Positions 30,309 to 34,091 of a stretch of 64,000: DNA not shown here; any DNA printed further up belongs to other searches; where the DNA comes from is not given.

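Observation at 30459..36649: Complete periplasmic NXR/pNAR-type molybdoenzyme (alpha-beta-gamma-delta) with Cys-x3-Asp-x3-Cys FS0 motif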

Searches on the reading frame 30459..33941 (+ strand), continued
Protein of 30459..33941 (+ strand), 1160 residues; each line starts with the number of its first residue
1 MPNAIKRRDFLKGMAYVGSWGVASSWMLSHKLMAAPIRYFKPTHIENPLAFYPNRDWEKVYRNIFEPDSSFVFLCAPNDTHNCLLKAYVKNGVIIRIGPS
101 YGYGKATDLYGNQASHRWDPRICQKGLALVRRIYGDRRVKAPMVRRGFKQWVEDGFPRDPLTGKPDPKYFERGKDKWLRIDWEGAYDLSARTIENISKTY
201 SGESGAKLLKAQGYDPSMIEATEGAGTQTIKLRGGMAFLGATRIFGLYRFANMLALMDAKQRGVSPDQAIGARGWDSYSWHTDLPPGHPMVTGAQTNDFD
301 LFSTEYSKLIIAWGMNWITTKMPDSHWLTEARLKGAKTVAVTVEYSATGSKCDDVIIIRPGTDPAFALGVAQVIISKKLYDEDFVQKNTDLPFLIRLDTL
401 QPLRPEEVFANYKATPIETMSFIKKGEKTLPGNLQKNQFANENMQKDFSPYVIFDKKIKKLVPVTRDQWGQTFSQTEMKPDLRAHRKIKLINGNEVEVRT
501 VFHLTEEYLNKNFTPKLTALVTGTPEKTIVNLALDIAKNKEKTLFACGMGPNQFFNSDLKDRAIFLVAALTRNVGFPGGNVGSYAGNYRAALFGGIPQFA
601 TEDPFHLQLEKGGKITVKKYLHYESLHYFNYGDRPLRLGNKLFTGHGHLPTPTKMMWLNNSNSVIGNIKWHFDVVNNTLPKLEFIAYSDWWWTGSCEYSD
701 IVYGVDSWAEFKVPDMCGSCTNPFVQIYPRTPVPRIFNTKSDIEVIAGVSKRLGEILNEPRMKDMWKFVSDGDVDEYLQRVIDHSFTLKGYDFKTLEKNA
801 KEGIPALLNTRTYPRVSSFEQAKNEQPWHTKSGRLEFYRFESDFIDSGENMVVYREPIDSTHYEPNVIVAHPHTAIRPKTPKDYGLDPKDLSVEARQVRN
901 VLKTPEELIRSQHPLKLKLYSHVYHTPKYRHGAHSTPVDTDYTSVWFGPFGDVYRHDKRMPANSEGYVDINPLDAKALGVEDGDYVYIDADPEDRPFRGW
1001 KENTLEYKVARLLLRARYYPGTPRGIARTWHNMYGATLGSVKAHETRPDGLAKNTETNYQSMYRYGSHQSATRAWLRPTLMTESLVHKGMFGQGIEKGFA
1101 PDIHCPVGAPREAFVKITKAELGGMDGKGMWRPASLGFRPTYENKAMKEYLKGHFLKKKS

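Call 7: search_solved_structures(query=window:30459-33941:+, show_alignments=2)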
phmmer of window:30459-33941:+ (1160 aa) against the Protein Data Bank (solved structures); distinct sequences matched with E-value up to 0.001: 39.
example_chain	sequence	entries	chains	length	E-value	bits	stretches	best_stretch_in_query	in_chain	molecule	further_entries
7b04_B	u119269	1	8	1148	2.2e-274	916.7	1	30-1157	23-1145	Nitrite oxidoreductase subunit A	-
4ydd_A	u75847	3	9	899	3.8e-52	180.5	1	269-868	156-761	DMSO reductase family type II enzyme, molybdopterin subunit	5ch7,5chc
5e7o_A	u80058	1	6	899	9.9e-52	179.2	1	269-868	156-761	DMSO reductase family type II enzyme, molybdopterin subunit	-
3ir5_A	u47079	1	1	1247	6.7e-40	140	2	268-398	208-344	Respiratory nitrate reductase 1 alpha chain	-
3ir6_A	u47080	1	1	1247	1.5e-38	135.5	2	268-398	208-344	Respiratory nitrate reductase 1 alpha chain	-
1r27_A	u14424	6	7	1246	2.7e-38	134.6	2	269-398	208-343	Respiratory nitrate reductase 1 alpha chain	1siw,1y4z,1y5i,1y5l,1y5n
3egw_A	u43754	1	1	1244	3.5e-38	134.3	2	268-398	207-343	Respiratory nitrate reductase 1 alpha chain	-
1q16_A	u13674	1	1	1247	3.6e-38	134.2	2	269-398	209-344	Respiratory nitrate reductase 1 alpha chain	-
3ir7_A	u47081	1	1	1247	5.6e-38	133.6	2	269-398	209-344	Respiratory nitrate reductase 1 alpha chain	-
2ivf_A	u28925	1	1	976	5.6e-33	117.1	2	308-408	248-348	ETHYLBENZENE DEHYDROGENASE ALPHA-SUBUNIT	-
7l5i_A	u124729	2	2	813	1.6e-12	49.3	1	514-755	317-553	Trimethylamine-N-oxide reductase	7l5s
1e60_A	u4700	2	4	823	6.1e-11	44.1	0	519-769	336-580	Dimethyl sulfoxide/trimethylamine N-oxide reductase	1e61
1dms_A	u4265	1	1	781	7.2e-11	43.8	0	517-768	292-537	DMSO REDUCTASE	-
1dmr_A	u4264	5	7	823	7.5e-11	43.8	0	519-768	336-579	DMSO REDUCTASE | Dimethyl sulfoxide/trimethylamine N-oxide reductase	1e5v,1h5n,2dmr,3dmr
1eu1_A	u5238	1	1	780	7.7e-11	43.7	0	513-839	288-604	DIMETHYL SULFOXIDE REDUCTASE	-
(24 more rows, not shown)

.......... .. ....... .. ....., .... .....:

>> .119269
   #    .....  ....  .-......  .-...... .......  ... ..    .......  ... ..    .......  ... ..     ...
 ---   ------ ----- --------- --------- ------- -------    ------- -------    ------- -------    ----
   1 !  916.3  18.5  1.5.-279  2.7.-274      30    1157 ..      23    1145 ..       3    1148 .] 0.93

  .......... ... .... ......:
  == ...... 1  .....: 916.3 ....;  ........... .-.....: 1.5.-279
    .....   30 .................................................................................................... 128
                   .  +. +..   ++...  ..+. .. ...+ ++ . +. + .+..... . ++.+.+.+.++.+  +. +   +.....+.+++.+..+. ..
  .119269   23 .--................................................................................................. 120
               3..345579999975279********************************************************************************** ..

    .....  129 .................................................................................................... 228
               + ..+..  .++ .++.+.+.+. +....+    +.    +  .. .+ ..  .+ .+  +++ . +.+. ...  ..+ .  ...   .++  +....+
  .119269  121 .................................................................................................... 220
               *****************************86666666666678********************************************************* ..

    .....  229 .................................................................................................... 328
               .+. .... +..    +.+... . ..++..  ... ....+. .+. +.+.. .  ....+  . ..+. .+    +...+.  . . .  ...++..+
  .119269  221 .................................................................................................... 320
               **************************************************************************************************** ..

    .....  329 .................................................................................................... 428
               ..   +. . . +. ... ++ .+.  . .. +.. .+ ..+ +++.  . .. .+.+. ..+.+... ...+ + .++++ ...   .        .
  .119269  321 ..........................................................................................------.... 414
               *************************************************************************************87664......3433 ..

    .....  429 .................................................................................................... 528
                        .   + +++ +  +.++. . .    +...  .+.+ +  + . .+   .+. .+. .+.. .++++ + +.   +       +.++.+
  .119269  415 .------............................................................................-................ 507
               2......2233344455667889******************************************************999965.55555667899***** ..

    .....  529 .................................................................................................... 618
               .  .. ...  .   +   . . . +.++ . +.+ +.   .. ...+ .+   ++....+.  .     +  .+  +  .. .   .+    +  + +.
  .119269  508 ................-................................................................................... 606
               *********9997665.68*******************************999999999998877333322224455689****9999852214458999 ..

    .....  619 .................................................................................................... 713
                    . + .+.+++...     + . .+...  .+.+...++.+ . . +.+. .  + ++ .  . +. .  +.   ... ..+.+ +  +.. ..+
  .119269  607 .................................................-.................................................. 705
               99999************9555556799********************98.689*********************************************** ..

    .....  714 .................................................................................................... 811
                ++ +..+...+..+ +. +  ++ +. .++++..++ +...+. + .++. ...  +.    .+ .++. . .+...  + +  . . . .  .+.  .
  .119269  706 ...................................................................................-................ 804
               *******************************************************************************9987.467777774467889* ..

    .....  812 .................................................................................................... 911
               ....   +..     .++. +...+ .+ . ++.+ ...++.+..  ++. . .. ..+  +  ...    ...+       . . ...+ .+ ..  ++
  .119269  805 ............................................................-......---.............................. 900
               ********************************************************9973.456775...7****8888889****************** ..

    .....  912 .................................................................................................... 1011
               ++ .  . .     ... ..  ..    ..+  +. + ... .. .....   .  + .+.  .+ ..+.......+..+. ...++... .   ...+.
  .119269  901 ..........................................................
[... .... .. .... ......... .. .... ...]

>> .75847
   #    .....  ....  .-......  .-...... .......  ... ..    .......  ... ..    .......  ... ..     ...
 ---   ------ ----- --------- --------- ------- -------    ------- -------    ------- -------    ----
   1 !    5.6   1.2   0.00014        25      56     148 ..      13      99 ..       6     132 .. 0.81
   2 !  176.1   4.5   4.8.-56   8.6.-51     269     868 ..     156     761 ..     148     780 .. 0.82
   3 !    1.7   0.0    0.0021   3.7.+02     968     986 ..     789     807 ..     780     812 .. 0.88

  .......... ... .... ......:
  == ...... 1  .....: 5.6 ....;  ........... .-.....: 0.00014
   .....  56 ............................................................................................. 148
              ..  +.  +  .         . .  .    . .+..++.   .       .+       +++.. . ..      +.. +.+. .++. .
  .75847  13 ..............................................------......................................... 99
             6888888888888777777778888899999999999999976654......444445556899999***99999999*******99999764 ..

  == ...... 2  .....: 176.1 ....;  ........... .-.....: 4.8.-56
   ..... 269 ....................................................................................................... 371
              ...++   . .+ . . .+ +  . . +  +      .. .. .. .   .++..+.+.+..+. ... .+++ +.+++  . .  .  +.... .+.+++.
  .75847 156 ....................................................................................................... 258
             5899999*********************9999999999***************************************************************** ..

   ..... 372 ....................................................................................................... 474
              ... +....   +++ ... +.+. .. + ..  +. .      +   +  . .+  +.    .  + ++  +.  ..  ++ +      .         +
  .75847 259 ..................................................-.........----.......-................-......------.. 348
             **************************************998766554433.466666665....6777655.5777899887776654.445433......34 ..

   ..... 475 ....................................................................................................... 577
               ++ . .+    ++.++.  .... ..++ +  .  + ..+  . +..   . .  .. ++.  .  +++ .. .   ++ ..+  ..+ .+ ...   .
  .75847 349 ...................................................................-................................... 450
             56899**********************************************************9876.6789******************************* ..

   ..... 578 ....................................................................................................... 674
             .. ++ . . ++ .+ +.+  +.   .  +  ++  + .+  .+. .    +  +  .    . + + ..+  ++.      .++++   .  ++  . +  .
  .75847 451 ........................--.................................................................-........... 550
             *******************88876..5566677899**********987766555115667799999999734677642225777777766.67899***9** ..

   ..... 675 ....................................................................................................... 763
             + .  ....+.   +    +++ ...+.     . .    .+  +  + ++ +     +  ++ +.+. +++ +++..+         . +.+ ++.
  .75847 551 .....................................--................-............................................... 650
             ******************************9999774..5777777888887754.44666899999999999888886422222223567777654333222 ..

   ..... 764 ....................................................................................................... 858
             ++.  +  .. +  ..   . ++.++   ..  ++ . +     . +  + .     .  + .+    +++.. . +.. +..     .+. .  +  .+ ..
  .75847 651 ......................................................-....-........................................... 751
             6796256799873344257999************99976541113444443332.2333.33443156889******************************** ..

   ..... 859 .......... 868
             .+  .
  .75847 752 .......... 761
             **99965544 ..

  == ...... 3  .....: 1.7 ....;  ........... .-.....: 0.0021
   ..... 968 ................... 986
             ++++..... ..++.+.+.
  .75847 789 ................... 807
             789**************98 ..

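Call 8: find_encoding_contigs(protein=P0001, flank=10000, max_places=3)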
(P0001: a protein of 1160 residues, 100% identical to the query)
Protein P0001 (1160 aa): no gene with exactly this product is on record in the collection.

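Call 9: list_cluster_members(proteins=[P0001, P0036, P0079])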
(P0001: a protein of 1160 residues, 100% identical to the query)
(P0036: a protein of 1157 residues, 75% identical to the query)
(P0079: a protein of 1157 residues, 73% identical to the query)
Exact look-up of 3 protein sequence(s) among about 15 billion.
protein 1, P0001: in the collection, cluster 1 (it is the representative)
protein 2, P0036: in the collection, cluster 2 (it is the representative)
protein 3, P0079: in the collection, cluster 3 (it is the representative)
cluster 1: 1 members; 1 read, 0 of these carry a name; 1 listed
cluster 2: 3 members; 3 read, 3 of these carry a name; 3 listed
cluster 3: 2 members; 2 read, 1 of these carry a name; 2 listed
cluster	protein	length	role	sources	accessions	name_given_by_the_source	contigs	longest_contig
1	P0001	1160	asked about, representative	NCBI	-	-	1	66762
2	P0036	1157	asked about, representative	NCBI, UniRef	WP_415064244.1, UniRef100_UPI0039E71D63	molybdopterin-dependent oxidoreductase [Bdellovibrio sp.] | molybdopterin-dependent oxidoreductase n=1 Tax=Bdellovibrio sp. TaxID=28201 ...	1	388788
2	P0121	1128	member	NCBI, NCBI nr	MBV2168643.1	MAG: molybdopterin-dependent oxidoreductase, partial [Bdellovibrio sp.] | molybdopterin-dependent oxidoreductase [Bdellovibrio sp.]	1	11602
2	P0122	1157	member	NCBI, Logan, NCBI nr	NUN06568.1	MAG: molybdopterin-dependent oxidoreductase [Bdellovibrio sp.] | molybdopterin-dependent oxidoreductase [Bdellovibrio sp.]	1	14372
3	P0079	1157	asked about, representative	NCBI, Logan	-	-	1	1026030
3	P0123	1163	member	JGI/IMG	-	nitrate reductase alpha subunit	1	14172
